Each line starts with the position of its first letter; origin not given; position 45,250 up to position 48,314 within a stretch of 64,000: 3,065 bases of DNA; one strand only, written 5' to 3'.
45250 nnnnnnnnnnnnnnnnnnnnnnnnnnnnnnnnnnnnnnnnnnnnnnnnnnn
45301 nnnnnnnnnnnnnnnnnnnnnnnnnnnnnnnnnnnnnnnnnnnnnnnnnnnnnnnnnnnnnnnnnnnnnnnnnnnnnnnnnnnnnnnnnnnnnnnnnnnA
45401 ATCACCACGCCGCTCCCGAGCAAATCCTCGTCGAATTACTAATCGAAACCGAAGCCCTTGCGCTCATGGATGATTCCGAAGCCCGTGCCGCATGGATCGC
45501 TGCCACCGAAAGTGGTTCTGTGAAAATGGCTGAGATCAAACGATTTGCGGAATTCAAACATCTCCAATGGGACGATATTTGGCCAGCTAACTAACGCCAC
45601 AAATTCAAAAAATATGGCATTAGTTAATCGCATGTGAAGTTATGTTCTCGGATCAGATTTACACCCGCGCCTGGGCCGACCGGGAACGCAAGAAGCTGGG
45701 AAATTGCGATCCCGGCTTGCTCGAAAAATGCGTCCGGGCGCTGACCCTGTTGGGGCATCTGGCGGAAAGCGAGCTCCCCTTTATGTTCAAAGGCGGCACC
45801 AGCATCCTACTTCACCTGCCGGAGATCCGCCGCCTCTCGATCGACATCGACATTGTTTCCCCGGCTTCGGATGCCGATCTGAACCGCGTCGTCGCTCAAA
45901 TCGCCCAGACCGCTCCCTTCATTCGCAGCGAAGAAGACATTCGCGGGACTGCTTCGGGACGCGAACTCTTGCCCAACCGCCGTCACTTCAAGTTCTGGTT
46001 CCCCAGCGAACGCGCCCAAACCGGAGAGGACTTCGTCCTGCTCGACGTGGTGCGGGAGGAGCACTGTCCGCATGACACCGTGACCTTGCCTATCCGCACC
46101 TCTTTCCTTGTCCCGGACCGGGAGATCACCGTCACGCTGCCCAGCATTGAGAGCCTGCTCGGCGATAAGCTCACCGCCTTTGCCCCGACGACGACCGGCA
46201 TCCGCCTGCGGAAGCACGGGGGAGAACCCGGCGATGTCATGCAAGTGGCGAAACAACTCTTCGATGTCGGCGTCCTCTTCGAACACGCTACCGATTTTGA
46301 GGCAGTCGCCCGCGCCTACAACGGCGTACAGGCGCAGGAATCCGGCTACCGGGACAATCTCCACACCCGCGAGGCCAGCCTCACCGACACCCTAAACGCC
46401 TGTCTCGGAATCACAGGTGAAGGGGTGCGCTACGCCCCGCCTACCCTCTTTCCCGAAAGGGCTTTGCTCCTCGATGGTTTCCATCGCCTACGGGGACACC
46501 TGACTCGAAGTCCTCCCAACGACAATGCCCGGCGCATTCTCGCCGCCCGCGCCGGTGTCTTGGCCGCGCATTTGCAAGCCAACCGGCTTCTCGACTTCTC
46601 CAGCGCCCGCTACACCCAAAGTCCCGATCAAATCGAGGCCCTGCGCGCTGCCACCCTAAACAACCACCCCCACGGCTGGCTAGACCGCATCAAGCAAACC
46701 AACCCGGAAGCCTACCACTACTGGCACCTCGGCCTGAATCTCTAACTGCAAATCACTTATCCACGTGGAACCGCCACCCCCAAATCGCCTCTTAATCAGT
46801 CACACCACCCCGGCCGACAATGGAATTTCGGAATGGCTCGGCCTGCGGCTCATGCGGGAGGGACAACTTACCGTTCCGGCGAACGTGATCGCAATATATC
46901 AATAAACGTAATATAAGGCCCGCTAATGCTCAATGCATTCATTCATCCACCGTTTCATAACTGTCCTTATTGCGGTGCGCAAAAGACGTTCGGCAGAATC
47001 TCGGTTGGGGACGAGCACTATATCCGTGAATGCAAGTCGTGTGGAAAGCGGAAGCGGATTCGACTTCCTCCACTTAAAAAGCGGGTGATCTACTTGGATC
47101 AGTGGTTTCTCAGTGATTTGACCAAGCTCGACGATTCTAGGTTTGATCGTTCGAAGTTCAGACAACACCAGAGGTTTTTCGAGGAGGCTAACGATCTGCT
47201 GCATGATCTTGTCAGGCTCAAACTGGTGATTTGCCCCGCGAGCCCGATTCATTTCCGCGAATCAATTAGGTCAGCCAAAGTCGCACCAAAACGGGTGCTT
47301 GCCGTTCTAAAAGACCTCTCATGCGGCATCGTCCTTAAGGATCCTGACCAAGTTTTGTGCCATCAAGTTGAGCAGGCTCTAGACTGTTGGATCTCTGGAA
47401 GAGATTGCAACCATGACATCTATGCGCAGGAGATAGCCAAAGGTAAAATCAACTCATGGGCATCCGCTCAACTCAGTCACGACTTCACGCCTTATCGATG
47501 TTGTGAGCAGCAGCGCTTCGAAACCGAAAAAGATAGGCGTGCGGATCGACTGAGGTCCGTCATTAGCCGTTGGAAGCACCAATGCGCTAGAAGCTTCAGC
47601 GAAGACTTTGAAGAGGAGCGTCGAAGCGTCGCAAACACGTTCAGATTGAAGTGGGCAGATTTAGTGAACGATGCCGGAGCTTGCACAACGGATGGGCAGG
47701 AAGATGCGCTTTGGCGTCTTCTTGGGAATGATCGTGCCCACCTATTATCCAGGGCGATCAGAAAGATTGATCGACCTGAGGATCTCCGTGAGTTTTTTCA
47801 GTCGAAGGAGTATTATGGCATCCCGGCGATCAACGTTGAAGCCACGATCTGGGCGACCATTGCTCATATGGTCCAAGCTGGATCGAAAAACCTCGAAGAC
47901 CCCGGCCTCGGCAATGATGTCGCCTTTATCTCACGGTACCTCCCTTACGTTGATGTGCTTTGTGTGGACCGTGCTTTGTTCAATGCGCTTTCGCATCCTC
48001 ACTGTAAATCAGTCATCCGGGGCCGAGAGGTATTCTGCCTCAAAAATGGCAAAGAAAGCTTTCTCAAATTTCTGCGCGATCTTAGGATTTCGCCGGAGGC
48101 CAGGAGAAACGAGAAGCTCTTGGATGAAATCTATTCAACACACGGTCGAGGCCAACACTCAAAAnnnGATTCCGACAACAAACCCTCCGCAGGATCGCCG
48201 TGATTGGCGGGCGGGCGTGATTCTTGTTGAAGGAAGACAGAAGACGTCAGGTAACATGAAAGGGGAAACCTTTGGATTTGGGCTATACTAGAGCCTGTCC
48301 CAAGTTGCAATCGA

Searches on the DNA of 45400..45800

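Call 64: search_rna_families(source=window, start=45400, end=45800, threshold=evalue, max_evalue=1)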
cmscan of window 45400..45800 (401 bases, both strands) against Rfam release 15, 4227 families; matches with E-value up to 1: 0.
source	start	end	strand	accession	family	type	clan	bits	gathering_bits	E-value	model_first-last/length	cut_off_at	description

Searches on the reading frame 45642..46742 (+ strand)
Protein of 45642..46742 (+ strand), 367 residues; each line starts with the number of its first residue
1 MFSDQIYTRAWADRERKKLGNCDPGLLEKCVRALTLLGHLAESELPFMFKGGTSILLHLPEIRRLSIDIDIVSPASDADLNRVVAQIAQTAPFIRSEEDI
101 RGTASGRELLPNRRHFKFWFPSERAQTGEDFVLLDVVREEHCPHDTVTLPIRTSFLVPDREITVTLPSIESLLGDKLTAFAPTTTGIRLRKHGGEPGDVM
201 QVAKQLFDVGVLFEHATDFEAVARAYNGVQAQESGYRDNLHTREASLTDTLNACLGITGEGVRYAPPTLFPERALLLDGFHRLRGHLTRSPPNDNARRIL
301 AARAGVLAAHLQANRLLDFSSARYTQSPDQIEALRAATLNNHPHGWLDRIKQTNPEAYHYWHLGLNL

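Call 3: search_protein_families(library=pfam, proteins=[window:45642-46742:+], max_evalue=1)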
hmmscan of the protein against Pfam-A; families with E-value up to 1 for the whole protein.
window:45642-46742:+ (367 aa): 2 families
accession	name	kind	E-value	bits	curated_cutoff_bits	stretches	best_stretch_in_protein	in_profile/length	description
PF08843.17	AbiEii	-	1.1e-22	81.5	22.5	1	40-235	8-191/238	Nucleotidyl transferase AbiEii toxin, Type IV TA system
PF03472.21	Autoind_bind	-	0.088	12.8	23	1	304-352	3-52/149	Autoinducer binding domain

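Call 4: search_protein_families(library=ncbifam, proteins=[window:45642-46742:+], max_evalue=1)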
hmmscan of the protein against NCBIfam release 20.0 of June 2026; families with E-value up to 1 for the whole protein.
window:45642-46742:+ (367 aa): 1 family
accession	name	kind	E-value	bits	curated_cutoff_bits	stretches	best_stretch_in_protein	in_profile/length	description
TIGR01844.1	type_I_sec_TolC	subfamily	0.14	11.1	225.15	1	199-270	143-211/414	TolC family outer membrane protein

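Call 5: search_protein_families(library=padloc, proteins=[window:45642-46742:+], max_evalue=0.1)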
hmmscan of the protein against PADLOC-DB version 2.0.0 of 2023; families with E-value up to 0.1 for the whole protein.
window:45642-46742:+ (367 aa): 14 families
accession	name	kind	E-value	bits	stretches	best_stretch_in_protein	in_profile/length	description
PDLC02299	AbiEii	-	1.8e-81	272.2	1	1-363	1-339/344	AbiEii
PDLC02291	AbiEii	-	1.2e-06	26.1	1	27-182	37-182/310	AbiEii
PDLC02292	AbiEii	-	7e-06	24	1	34-108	35-105/283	AbiEii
PDLC02290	AbiEii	-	1.1e-05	23.1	1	43-90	21-67/290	AbiEii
PDLC02305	AbiEii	-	4e-05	21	1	24-71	19-69/306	AbiEii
PDLC02316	AbiEii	-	4.8e-05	20.9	1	26-72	27-75/314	AbiEii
PDLC02289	AbiEii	-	0.00011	19.8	1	23-78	28-84/309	AbiEii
PDLC02297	AbiEii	-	0.00026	18.4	1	26-72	21-70/307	AbiEii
PDLC02329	AbiEii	-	0.00026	18.4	1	40-91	48-96/294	AbiEii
PDLC02294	AbiEii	-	0.00076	17.4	1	47-180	45-170/260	AbiEii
PDLC02304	AbiEii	-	0.0013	16.8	1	46-180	42-172/260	AbiEii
PDLC02298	AbiEii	-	0.0055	14.1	1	46-77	27-57/220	AbiEii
PDLC02328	AbiEii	-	0.014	13.3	1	41-88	9-55/203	AbiEii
PDLC02314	AbiEii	-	0.018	12.3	1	46-89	52-94/290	AbiEii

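Call 35: search_solved_structures(query=window:45642-46742:+, max_evalue=1, show_alignments=2)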
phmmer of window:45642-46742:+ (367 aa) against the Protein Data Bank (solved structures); distinct sequences matched with E-value up to 1: 0.

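Call 68: list_cluster_members(proteins=[P0085, window:45642-46742:+])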
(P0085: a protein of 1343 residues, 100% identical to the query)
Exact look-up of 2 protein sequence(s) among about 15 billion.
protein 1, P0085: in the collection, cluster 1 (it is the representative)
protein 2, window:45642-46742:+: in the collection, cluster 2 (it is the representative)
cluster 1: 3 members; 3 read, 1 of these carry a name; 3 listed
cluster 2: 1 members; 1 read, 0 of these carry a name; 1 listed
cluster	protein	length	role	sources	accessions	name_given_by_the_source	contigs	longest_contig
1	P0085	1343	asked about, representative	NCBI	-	-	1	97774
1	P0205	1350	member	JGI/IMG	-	hypothetical protein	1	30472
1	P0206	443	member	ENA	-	-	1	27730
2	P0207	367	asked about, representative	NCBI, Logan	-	-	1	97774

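Call 70: find_homologous_proteins(query=window:45642-46742:+, max_evalue=1e-10)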
Query window:45642-46742:+ (367 aa): 838 proteins with E <= 1e-10 among 8000 candidates; the best 120 are listed.
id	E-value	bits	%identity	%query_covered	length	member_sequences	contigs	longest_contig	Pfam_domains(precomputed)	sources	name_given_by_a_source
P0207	1.2e-247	839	100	100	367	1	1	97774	PF08843.18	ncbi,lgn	-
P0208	1.1e-204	697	83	100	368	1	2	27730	PF08843.18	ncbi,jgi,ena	-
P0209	9.3e-190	648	76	100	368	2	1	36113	PF08843.18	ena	-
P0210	5.8e-189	646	77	100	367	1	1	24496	PF08843.18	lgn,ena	-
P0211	5.9e-189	646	78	99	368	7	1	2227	PF08843.18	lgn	-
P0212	2.9e-188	643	76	100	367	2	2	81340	PF08843.18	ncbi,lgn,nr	ncbi:MAG: nucleotidyl transferase AbiEii/AbiGii toxin family protein [Verrucomicrobia bacterium]|nr:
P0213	1.4e-187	641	77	100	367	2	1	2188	PF08843.18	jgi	-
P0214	2.9e-187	640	77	100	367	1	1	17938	PF08843.18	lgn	-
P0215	5.5e-187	639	76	99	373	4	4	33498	PF08843.18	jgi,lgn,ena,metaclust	metaclust:\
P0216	3.8e-185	633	78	99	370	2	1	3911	PF08843.18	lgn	-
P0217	3.9e-185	633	76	99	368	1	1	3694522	PF08843.18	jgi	jgi:hypothetical protein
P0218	9.6e-185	632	76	99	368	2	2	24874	PF08843.18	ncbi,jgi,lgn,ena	-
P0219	3.0e-184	630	76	100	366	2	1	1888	PF08843.18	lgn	-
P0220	2.1e-182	624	75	99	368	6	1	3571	PF08843.18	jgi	jgi:hypothetical protein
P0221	1.3e-181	622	74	100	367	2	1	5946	PF08843.18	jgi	jgi:hypothetical protein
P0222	2.0e-179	614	73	100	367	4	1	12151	PF08843.18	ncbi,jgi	jgi:hypothetical protein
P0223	3.8e-177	607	73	99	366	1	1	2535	PF08843.18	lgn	-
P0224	7.7e-177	606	72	100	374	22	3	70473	PF08843.18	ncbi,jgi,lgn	jgi:hypothetical protein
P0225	1.7e-175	601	71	100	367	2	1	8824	PF08843.18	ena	-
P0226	5.4e-175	600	72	99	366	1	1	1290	PF08843.18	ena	-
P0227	8.9e-175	599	72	100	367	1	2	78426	PF08843.18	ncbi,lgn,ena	ncbi:MAG: nucleotidyl transferase AbiEii/AbiGii toxin family protein [Opitutaceae bacterium]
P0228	1.4e-174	598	72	99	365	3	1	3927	PF08843.18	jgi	-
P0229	2.0e-174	598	71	100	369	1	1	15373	PF08843.18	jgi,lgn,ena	-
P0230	8.3e-174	596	71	100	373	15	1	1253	PF08843.18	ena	-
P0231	9.1e-174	596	70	100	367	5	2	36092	PF08843.18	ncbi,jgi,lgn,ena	jgi:hypothetical protein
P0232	1.7e-173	595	72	100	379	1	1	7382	PF08843.18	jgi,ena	-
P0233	5.3e-173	593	71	100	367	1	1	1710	PF08843.18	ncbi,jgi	jgi:hypothetical protein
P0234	1.1e-172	592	72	99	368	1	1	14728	PF08843.18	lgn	-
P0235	3.3e-172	591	71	100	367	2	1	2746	PF08843.18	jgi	jgi:Nucleotidyl transferase AbiEii toxin, Type IV TA system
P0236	6.2e-172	590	69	100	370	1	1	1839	PF08843.18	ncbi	-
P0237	1.3e-171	589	71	100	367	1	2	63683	PF08843.18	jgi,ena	jgi:hypothetical protein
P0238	1.0e-170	586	71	99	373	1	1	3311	PF08843.18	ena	-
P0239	3.7e-170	584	70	100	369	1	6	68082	PF08843.18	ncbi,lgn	-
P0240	1.3e-168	579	69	99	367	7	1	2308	PF08843.18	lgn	-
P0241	5.5e-167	573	69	100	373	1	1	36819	PF08843.18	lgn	-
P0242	1.2e-164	566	68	100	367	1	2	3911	PF08843.18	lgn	-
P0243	2.9e-162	558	68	100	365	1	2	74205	PF08843.18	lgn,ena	-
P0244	2.2e-161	555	74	92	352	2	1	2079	PF08843.18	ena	-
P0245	5.9e-161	554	67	100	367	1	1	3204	PF08843.18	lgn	-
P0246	2.2e-158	545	68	100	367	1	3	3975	PF08843.18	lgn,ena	-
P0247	3.8e-158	544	68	100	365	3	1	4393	PF08843.18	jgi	jgi:hypothetical protein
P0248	3.0e-156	538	67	100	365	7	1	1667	PF08843.18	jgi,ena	-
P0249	5.9e-155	534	66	100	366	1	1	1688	PF08843.18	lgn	-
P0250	7.5e-155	534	66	100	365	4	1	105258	PF08843.18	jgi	jgi:hypothetical protein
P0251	1.4e-154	533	67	98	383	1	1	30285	PF08843.18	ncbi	-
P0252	8.0e-154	530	66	100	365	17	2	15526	PF08843.18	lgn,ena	-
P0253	2.6e-153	528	65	100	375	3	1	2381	PF08843.18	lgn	-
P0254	1.9e-152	526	64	100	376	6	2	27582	PF08843.18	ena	-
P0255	1.4e-150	519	64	99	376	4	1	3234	PF08843.18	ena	-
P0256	1.6e-141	490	61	100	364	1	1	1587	PF08843.18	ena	-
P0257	5.0e-138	478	61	100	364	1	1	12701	PF08843.18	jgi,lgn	-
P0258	9.6e-136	471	77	74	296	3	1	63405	PF08843.18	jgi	-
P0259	1.5e-133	463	73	77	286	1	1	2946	PF08843.18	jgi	jgi:hypothetical protein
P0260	4.2e-132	459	64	91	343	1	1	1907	PF08843.18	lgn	-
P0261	7.0e-128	445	59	100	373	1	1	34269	PF08843.18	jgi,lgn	jgi:hypothetical protein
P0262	1.2e-123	431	57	100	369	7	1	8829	PF08843.18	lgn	-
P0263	1.7e-122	427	57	100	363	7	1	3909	PF08843.18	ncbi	-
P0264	1.9e-122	427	56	100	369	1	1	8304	PF08843.18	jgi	-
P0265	7.8e-122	425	57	100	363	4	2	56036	PF08843.18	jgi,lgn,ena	jgi:hypothetical protein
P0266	3.3e-121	423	56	100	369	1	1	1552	PF08843.18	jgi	jgi:hypothetical protein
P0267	7.4e-121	422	57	100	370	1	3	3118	PF08843.18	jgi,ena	-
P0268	1.3e-120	421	56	100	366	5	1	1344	PF08843.18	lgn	-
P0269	2.7e-120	420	56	100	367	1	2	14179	PF08843.18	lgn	-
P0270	4.1e-120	419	55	100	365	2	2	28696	PF08843.18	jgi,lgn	jgi:hypothetical protein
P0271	4.4e-120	419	56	100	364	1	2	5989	PF08843.18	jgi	jgi:hypothetical protein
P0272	5.1e-120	419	56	99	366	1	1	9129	PF08843.18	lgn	-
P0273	1.3e-119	418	55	100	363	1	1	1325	PF08843.18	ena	-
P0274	2.5e-119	417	56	100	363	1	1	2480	PF08843.18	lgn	-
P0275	3.0e-119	416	56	99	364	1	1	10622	PF08843.18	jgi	-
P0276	5.2e-119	416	55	99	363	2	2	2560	PF08843.18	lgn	-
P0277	8.5e-119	415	56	100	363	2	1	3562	PF08843.18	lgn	-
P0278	8.8e-119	415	57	99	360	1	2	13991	PF08843.18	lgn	-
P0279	1.8e-118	414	57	100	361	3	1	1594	PF08843.18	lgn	-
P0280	1.8e-118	414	56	100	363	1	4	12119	PF08843.18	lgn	-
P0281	2.7e-118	413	57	98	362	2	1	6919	PF08843.18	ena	-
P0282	3.8e-118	413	57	100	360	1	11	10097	PF08843.18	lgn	-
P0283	6.5e-118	412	56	100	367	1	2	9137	PF08843.18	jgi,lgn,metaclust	metaclust:\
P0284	9.5e-118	411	55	100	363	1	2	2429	PF08843.18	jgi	jgi:hypothetical protein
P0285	9.7e-118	411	55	100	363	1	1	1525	PF08843.18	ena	-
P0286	1.7e-117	411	54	99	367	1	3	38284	PF08843.18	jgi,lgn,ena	-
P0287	2.1e-117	410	56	99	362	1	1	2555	PF08843.18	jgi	jgi:hypothetical protein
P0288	2.2e-117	410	54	100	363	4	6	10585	PF08843.18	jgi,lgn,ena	jgi:hypothetical protein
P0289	3.1e-117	410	55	98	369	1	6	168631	PF08843.18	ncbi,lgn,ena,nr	ncbi:MAG TPA: nucleotidyl transferase AbiEii/AbiGii toxin family protein [Kiritimatiellia bacterium]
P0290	3.3e-117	410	55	100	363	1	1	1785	PF08843.18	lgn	-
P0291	3.9e-117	409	57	99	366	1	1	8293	PF08843.18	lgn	-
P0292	6.8e-117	409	56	99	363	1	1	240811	PF08843.18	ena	-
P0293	7.9e-117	408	54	100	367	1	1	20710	PF08843.18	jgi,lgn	jgi:hypothetical protein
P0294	9.4e-117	408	55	100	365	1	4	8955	PF08843.18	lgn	-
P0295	1.6e-116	407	55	100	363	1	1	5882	PF08843.18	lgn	-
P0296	3.9e-116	406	56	100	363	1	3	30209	PF08843.18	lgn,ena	-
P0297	5.2e-116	406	54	100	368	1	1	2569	PF08843.18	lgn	-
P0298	6.9e-116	405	55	100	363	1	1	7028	PF08843.18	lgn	-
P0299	1.1e-115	405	54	97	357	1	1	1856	PF08843.18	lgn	-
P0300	1.2e-115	405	56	100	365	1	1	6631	PF08843.18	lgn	-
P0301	1.2e-115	404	55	98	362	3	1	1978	PF08843.18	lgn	-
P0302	2.3e-115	404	56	100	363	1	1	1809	PF08843.18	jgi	-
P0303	3.6e-115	403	57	99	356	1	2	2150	PF08843.18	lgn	-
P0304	4.2e-115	403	55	100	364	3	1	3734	PF08843.18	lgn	-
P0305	4.6e-115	403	55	100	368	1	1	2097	PF08843.18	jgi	jgi:predicted nucleotidyltransferase component of viral defense system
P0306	4.8e-115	403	54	100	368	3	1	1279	PF08843.18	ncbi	-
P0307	5.3e-115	402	51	100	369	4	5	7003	PF08843.18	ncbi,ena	-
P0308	6.8e-115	402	54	100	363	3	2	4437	PF08843.18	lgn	-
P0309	8.8e-115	402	56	100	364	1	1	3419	PF08843.18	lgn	-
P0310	4.0e-114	400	55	100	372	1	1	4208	PF08843.18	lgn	-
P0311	5.5e-114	399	56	95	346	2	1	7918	PF08843.18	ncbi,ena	-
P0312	6.2e-114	399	55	100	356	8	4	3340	PF08843.18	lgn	-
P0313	7.2e-114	399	54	100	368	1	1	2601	PF08843.18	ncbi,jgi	ncbi:MAG: nucleotidyl transferase AbiEii/AbiGii toxin family protein [Opitutaceae bacterium]|jgi:pre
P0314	8.5e-114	398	56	99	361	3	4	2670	PF08843.18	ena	-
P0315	9.0e-114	398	56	98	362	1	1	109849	PF08843.18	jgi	jgi:hypothetical protein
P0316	1.7e-113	397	53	99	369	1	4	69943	PF08843.18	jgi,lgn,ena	-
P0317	2.4e-113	397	54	100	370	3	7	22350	PF08843.18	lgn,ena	-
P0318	5.0e-113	396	55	98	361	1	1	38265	PF08843.18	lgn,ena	-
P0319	5.1e-113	396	53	100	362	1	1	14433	PF08843.18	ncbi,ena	-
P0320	6.0e-113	396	54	100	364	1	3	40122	PF08843.18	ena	-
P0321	7.8e-113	395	54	100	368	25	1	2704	PF08843.18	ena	-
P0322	9.3e-113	395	54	100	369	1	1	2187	PF08843.18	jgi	jgi:hypothetical protein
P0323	1.7e-112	394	53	100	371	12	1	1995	PF08843.18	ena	-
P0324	2.6e-112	394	54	100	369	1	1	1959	PF08843.18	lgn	-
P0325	3.4e-112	393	54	100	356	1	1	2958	PF08843.18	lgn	-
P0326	5.1e-112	393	55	100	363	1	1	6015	PF08843.18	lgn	-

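Call 79: predict_structure(alignment_id=A2)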
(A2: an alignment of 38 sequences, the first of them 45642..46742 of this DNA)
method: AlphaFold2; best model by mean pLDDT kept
length: 367 residues; sequences in the alignment: 38
mean_pLDDT: 93.2   pTM: 0.92
mean pLDDT of the five models: 93.2, 93.0, 92.4, 91.6, 90.0
residues with pLDDT >= 90: 317; 70-90: 39; 50-70: 7; < 50: 4
segments of 3 or more residues with pLDDT < 50: 103-106
pLDDT, mean of each block of 10 residues (from residue 1): 93 92 93 97 95 93 92 94 97 93 53 91 95 92 93 93 97 97 92 88 97 97 97 89 97 97 90 94 90 95 99 97 95 95 96 97 97
secondary structure, 60 per line:
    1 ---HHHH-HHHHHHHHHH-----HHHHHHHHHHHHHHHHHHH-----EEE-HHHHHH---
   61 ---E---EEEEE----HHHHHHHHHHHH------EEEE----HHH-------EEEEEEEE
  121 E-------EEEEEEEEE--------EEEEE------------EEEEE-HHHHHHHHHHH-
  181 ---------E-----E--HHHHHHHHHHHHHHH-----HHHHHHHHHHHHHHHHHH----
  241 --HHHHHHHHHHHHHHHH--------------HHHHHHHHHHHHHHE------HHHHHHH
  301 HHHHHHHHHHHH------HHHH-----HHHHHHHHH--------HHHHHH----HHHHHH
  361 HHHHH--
elements in order: H4-7 H9-18 H24-42 E48-50 H52-57 E68-72 H77-88 E95-98 E113-121 E129-137 E146-150 E163-167 H169-179 H199-213 H219-236 H243-258 H273-286 H294-312 H319-322 H328-336 H345-350 H355-365

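Call 82: fold_search(model_id=the predicted structure, library=pdb)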
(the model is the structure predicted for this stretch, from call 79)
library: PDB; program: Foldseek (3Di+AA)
matches with E <= 10: 382; with E <= 0.001: 11
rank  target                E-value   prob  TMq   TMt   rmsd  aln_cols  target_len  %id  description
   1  6j7q                  3.2e-06  1.00  0.43  0.52   9.0       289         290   15  Crystal structure of toxin TglT (unusual type guanylyltransferase-like toxin, Rv1045) mutant S78A from Mycobacterium tub (released 2020-05-13)
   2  6j7o                  4.0e-06  1.00  0.48  0.59   6.8       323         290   15  Crystal structure of toxin TglT (unusual type guanylyltransferase-like toxin, Rv1045) mutant E146Q from Mycobacterium tu (released 2020-05-13)
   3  6j7r                  4.4e-06  1.00  0.41  0.50   9.1       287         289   15  Crystal structure of toxin TglT (unusual type guanylyltransferase-like toxin, Rv1045) mutant S78A co-expressed with TakA (released 2020-05-13)
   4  6j7n                  6.2e-06  1.00  0.44  0.55   4.6       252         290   15  Crystal structure of toxin TglT (unusual type guanylyltransferase-like toxin, Rv1045) mutant D82A co-expressed with TakA (released 2020-05-13)
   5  6j7p                  6.8e-06  1.00  0.48  0.59   6.8       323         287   15  Crystal structure of toxin TglT (unusual type guanylyltransferase-like toxin, Rv1045) mutant E146Q co-expressed with Tak (released 2020-05-13)
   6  6j7s                  7.1e-06  1.00  0.42  0.52   9.2       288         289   15  Crystal structure of toxin TglT (unusual type guanylyltransferase-like toxin, Rv1045) wild type protein from Mycobacteri (released 2020-05-13)
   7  7c46                  8.6e-06  1.00  0.47  0.57   7.1       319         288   17  Crystal Structure of Rv1045 toxin point variant K189A (released 2021-05-26)
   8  6y5u                  1.5e-05  1.00  0.47  0.57   7.0       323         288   15  MenT3 (aka TglT), nucleotidyltransferase toxin Rv1045 from Mycobacterium tuberculosis (released 2020-09-16)
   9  8xhr_A                3.5e-05  1.00  0.47  0.57   7.0       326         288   14  Crystal structure of Mycobacterium tuberculosis MenT3 bound with CTP (released 2024-02-28)
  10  4ok0_B                1.2e-04  1.00  0.40  0.59   6.0       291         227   15  Crystal structure of putative nucleotidyltransferase from H. pylori (released 2014-04-09)
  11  4ok0_A                4.1e-04  1.00  0.36  0.54  10.1       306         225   17  Crystal structure of putative nucleotidyltransferase from H. pylori (released 2014-04-09)
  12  5uvd                  1.2e-03  1.00  0.37  0.57   7.1       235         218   13  Crystal structure of an antigenic nucleotidyltransferase-like protein from Paracoccidioides brasiliensis (released 2018-01-31)
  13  5cfs                  8.2e-02  0.96  0.29  0.50   7.4       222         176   13  Crystal Structure of ANT(2")-Ia in complex with AMPCPP and tobramycin (released 2016-03-16)
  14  4xje                  9.9e-02  0.98  0.30  0.56   6.8       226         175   14  CRYSTAL STRUCTURE OF ANT(2") IN COMPLEX WITH AMP AND TOBRAMYCIN (released 2016-01-20)
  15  4wqk                  9.9e-02  0.97  0.29  0.55   7.3       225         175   15  Crystal structure of aminoglycoside nucleotidylyltransferase ANT(2")-Ia, apo form (released 2014-11-12)
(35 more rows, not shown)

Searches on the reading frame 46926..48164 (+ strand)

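Call 3: search_protein_families(library=pfam, proteins=[window:46926-48164:+], max_evalue=1)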
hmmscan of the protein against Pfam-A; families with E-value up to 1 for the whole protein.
window:46926-48164:+ (413 aa): 4 families
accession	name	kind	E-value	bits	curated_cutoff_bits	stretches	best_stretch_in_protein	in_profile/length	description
PF14255.11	Cys_rich_CPXG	-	0.00051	20.4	25.2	1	12-42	2-33/52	Cysteine-rich CPXCG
PF14354.12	Lar_restr_allev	-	0.25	12.1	28.6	1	12-41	5-33/58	Restriction alleviation protein Lar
PF05129.18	Zn_ribbon_Elf1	-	0.3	11.7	29.8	1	12-60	24-73/79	Transcription elongation factor Elf1 like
PF12760.12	Zn_ribbon_IS1595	-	0.5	10.8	25.4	1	5-41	13-45/46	Transposase zinc-ribbon domain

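Call 5: search_protein_families(library=padloc, proteins=[window:46926-48164:+], max_evalue=0.1)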
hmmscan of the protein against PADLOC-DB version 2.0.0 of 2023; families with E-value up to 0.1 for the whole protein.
window:46926-48164:+ (413 aa): 0 families
